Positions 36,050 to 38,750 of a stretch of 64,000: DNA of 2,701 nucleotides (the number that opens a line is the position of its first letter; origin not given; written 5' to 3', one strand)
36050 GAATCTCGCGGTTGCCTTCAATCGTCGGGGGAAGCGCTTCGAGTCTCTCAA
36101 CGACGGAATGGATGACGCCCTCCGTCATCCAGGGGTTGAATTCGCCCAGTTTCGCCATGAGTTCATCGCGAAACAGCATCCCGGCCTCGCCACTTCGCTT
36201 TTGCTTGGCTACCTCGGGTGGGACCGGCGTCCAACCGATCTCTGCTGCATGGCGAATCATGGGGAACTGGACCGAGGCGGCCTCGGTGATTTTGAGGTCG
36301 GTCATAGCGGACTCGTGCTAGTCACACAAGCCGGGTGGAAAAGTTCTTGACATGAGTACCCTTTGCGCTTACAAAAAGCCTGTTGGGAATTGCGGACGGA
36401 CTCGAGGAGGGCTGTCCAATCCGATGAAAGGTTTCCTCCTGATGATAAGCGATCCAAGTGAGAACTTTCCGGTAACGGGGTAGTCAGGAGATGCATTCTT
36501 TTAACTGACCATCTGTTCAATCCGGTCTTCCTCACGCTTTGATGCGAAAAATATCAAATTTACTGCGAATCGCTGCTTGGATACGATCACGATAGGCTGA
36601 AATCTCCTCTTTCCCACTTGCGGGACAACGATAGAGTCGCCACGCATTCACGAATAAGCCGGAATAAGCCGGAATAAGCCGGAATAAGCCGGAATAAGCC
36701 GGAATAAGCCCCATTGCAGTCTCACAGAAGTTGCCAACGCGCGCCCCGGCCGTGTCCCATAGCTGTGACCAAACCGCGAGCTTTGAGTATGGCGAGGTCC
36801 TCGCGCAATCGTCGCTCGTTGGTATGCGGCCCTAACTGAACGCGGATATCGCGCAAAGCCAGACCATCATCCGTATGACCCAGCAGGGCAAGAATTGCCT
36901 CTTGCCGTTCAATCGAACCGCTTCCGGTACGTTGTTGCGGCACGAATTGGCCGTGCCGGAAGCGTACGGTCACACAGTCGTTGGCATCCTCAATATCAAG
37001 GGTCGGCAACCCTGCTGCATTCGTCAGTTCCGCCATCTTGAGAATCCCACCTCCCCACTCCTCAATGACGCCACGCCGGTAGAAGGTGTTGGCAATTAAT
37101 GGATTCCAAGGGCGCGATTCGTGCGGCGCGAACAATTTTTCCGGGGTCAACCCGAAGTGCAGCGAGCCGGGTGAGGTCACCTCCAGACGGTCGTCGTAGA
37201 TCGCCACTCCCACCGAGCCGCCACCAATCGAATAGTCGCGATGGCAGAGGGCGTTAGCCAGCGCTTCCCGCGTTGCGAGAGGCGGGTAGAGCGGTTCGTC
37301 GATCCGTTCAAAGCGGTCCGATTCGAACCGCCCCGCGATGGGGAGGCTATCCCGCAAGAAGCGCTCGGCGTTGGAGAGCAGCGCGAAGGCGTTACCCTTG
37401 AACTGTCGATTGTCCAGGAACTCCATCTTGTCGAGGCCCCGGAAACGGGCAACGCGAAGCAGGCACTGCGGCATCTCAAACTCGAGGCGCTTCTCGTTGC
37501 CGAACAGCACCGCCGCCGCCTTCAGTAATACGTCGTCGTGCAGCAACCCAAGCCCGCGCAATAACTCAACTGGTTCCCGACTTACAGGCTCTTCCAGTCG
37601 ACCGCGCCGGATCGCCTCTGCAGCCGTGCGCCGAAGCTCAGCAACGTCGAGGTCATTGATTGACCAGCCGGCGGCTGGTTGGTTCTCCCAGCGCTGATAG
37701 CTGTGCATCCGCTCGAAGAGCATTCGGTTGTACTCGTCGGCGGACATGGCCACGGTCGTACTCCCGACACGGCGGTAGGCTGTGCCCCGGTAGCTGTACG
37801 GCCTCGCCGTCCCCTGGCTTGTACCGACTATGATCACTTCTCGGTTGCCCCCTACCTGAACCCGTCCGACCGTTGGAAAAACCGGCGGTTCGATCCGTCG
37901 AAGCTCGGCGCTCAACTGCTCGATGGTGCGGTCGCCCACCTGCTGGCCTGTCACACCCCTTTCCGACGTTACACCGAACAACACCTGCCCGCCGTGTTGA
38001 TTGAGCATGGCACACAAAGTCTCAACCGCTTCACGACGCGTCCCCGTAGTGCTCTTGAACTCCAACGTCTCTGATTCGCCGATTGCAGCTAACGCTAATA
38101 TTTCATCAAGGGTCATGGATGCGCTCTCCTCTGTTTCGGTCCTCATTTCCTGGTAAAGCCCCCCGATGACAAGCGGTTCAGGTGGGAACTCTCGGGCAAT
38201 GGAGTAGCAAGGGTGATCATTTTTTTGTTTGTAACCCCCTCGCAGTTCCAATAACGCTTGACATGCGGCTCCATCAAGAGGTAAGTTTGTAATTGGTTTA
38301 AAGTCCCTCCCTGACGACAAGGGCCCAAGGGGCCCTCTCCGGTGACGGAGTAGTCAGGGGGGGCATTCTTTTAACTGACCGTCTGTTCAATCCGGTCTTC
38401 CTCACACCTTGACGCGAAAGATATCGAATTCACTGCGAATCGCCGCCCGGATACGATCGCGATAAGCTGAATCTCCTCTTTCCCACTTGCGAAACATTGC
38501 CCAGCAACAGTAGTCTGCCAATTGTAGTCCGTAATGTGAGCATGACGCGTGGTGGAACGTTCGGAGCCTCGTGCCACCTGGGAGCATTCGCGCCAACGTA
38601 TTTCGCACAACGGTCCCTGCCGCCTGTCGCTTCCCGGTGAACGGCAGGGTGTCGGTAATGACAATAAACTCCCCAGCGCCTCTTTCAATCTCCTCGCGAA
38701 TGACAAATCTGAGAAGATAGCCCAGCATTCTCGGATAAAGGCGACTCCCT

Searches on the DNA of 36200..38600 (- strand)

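Call 14: search_rna_families(sources=[L001, L002, L003, L004, L005, L006], threshold=gathering)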
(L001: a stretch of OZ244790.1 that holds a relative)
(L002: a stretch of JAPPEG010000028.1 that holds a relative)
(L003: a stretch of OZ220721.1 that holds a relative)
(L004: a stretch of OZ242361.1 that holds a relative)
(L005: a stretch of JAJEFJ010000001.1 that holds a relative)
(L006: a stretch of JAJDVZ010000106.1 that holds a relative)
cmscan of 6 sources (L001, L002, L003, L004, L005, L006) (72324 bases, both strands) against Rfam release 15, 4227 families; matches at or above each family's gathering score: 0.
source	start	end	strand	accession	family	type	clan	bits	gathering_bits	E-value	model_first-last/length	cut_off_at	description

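Call 15: search_rna_families(source=window, start=36200, end=38600, threshold=evalue, max_evalue=10)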
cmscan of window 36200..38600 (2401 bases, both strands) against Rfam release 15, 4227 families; matches with E-value up to 10: 0.
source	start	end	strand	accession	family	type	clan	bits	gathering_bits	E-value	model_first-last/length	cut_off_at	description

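Call 50: build_rna_model(alignment_id=A2, structure=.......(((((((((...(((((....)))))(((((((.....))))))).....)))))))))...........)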
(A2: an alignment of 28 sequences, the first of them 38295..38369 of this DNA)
Model R1 built from alignment A2 (28 sequences, 77 columns); structure: as given.
model positions 76; base pairs 21; branch points 1; effective number of sequences 2.21; information 0.744 bits per position. Calibrated on 0.2 Mb of random sequence (short: E-values are rough).
structure used (alignment columns):
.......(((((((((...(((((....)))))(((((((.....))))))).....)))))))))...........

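Call 51: search_with_rna_model(model_id=R1, sources=[window, L001, L002, L003, L004, L005, L006, L007, L008, L009, L010, L011, L012, L013, L014, L015, L016, L017, L018, L019, L020, L021, L022, L023, L024, L025, L026], max_evalue=1)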
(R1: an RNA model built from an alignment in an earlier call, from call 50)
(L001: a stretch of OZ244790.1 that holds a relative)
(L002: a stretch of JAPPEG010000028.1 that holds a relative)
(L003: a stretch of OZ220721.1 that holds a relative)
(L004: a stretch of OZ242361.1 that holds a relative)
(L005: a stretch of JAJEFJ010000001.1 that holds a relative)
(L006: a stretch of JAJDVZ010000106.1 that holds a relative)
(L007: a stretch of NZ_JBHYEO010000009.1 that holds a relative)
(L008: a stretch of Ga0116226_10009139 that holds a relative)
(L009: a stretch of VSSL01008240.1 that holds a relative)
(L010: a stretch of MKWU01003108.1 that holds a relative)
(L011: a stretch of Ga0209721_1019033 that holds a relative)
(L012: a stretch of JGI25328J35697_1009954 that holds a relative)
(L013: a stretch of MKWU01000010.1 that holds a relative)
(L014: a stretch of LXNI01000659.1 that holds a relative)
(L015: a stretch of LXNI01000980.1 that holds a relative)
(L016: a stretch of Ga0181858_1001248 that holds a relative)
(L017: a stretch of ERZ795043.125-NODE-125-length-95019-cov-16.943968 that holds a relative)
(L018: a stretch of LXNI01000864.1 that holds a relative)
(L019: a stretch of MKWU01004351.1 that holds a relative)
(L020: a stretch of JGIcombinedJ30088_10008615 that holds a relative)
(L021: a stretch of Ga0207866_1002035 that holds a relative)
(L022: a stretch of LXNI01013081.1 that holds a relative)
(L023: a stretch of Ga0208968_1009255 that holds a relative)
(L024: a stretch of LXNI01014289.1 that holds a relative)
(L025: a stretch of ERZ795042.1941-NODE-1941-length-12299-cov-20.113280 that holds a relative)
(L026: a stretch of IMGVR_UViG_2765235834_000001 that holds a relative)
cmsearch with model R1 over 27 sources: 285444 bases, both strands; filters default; matches with E-value up to 1: 41.
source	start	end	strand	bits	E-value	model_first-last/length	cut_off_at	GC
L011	1000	1074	+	99.5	7.3e-35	1-76/76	no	0.63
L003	5986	6062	+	99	1.1e-34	1-76/76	no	0.57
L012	397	471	-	98.5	1.8e-34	1-76/76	no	0.63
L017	2814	2888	-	98.5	1.8e-34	1-76/76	no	0.63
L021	3817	3891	-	98.5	1.8e-34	1-76/76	no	0.63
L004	5986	6062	+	98.5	1.8e-34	1-76/76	no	0.57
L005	5986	6062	+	98.5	1.8e-34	1-76/76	no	0.57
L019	4753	4829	+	98.5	1.8e-34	1-76/76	no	0.58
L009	291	365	-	97.9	3.1e-34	1-76/76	no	0.6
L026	936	1010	+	97.6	4.1e-34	1-76/76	no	0.65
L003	5831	5905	+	97.5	4.4e-34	1-76/76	no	0.63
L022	647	723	+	96.8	7.8e-34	1-76/76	no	0.61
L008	1986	2060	-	96.4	1.1e-33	1-76/76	no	0.55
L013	6911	6985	-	95.8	2e-33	1-76/76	no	0.57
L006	5986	6062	+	94.9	4.6e-33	1-76/76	no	0.55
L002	6175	6250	+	94.7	5.4e-33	1-76/76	no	0.61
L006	6172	6247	+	94.7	5.4e-33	1-76/76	no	0.61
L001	5812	5888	+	93.8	1.2e-32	1-76/76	no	0.6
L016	5853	5927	+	93.7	1.3e-32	1-76/76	no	0.61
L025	5784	5858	+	93.7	1.3e-32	1-76/76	no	0.61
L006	5814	5890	+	93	2.4e-32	1-76/76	no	0.56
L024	1133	1207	-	92.3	4.3e-32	1-76/76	no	0.55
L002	5986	6062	+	92.1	5.5e-32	1-76/76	no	0.56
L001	5986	6062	+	91.5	9.1e-32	1-76/76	no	0.6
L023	3793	3867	+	91.4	9.7e-32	1-76/76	no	0.6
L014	12817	12891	-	90.9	1.5e-31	1-76/76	no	0.63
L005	5813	5889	+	90.3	2.7e-31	1-76/76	no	0.6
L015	2130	2204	-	88.7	1.1e-30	1-76/76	no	0.53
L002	5812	5888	+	88.6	1.2e-30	1-76/76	no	0.57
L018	2177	2251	-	83.7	9.8e-29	1-76/76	no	0.59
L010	3594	3668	+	71.1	7.2e-24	1-76/76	no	0.53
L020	1221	1295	-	71.1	7.2e-24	1-76/76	no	0.53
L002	6086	6153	+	30.4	3.7e-08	1-76/76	no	0.65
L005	6085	6152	+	29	1.3e-07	1-76/76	no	0.63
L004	6085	6152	+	28.7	1.7e-07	1-76/76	no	0.65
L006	6083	6150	+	28.6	1.9e-07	1-76/76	no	0.63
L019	4852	4919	+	27.4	5.4e-07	1-76/76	no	0.65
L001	6085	6152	+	19.4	0.00065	1-76/76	no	0.63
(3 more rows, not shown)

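Call 59: search_with_rna_model(model_id=R1, sources=[L027, L030, L032, L033], max_evalue=10, filters=off)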
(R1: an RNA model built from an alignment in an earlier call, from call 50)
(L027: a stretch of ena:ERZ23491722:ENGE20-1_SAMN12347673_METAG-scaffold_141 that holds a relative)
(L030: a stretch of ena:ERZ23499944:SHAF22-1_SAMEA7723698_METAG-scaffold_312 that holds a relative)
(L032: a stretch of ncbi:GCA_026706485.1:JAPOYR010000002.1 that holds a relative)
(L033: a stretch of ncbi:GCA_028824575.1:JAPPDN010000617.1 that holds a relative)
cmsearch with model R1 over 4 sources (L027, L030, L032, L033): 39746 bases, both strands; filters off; matches with E-value up to 10: 11.
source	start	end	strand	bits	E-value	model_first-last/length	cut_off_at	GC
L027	9974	10046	+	73.1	1.6e-25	1-76/76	no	0.53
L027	9969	10043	-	13.7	0.014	1-76/76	no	0.51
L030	10409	10463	-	9.7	0.51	1-76/76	no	0.51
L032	10409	10463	-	9.7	0.51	1-76/76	no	0.51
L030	6904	6933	-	9.2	0.78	20-51/76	no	0.77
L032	6904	6933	-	9.2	0.78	20-51/76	no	0.77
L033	5009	5038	+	8.3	1.8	1-76/76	no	0.53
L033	693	729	+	7.4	3.8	1-76/76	no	0.32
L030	10841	10876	-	6.7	7.3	20-51/76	no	0.64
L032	10841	10876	-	6.7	7.3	20-51/76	no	0.64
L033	2724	2796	+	6.6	7.8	1-76/76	no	0.44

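Call 70: search_with_rna_model(model_id=R1, sources=[L034, L035, L036, L037, L028, L031], max_evalue=0.1)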
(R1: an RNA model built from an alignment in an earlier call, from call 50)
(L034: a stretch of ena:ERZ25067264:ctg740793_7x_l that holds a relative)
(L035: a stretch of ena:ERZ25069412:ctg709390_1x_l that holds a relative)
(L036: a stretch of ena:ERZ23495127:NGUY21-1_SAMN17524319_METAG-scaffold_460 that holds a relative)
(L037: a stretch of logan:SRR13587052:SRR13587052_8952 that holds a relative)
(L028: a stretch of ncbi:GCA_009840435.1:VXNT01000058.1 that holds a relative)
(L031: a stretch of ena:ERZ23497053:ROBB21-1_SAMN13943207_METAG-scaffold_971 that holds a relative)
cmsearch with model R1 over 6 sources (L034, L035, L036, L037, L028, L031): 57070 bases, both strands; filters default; matches with E-value up to 0.1: 2.
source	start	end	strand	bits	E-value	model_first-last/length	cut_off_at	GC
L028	9974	10046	+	73.2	2.2e-25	1-76/76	no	0.53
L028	9969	10043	-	13.7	0.02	1-76/76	no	0.51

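Call 75: search_with_rna_model(model_id=R1, sources=[L038, L039, L040, L041], max_evalue=1, show_alignments=4)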
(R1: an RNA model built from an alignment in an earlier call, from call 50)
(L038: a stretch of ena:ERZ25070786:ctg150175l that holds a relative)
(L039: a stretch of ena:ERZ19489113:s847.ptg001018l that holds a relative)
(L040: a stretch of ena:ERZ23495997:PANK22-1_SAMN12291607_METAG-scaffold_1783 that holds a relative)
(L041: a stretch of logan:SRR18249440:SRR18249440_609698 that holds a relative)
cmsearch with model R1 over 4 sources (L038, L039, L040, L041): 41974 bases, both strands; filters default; matches with E-value up to 1: 4.
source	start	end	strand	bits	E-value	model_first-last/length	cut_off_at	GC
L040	6682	6756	+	83.4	1.8e-29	1-76/76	no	0.67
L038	6674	6748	+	82.9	2.7e-29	1-76/76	no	0.61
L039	6680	6754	+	78.1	2e-27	1-76/76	no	0.61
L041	3963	4003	+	42.4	1.2e-13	1-41/76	3'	0.68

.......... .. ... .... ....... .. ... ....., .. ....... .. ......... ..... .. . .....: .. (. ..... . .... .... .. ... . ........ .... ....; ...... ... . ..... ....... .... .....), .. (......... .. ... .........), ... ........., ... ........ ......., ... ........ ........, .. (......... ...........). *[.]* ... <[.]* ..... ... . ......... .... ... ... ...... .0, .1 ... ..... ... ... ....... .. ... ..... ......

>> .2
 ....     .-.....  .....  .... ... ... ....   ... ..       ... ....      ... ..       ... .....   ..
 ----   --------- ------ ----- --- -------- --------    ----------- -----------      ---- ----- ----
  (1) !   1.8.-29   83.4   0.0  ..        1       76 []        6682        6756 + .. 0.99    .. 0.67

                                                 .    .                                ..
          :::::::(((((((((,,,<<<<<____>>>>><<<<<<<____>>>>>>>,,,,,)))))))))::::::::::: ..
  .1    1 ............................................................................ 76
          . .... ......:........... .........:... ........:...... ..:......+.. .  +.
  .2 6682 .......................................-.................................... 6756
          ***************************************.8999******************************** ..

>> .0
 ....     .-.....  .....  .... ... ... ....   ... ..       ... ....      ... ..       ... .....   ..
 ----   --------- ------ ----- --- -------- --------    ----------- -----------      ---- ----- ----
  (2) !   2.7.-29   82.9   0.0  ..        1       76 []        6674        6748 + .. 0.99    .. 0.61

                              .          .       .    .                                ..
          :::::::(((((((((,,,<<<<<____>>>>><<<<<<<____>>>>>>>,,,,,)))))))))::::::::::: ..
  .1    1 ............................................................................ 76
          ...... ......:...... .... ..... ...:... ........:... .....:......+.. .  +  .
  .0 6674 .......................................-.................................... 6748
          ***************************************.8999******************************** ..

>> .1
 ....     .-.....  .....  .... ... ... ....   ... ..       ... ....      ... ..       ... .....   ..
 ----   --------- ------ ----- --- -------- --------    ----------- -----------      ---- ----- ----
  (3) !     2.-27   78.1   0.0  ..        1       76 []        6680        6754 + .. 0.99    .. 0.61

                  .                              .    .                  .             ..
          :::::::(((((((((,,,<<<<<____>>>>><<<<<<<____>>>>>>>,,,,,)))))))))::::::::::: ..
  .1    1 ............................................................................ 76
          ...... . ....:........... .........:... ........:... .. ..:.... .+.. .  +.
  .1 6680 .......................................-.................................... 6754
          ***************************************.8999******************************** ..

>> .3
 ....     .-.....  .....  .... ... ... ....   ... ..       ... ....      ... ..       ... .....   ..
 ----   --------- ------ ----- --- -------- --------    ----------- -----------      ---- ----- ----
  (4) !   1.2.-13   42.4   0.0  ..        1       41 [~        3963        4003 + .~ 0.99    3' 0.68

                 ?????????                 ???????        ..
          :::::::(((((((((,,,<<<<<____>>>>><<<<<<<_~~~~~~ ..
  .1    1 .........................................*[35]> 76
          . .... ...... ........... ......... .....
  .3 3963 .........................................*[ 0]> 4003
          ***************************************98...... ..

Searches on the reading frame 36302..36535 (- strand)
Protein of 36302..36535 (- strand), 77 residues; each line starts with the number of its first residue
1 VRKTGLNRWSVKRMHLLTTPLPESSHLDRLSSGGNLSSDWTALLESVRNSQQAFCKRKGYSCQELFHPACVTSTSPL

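Call 6: search_protein_families(library=pfam, proteins=[window:36302-36535:-], max_evalue=0.01)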
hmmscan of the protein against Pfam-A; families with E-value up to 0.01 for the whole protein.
window:36302-36535:- (77 aa): 0 families

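Call 10: find_homologous_proteins(query=window:36305-36496:-, max_evalue=10)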
Query seq(64 aa): no candidate shares three 5-residue words with the query. No homologue found.

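Call 44: search_protein_families(library=padloc, proteins=[window:36302-36535:-], max_evalue=0.01)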
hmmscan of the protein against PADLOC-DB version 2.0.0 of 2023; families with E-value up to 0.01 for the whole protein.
window:36302-36535:- (77 aa): 0 families

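Call 45: search_protein_families(library=ncbifam, proteins=[window:36302-36535:-], max_evalue=0.01)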
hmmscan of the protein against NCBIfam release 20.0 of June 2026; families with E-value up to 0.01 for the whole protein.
window:36302-36535:- (77 aa): 0 families
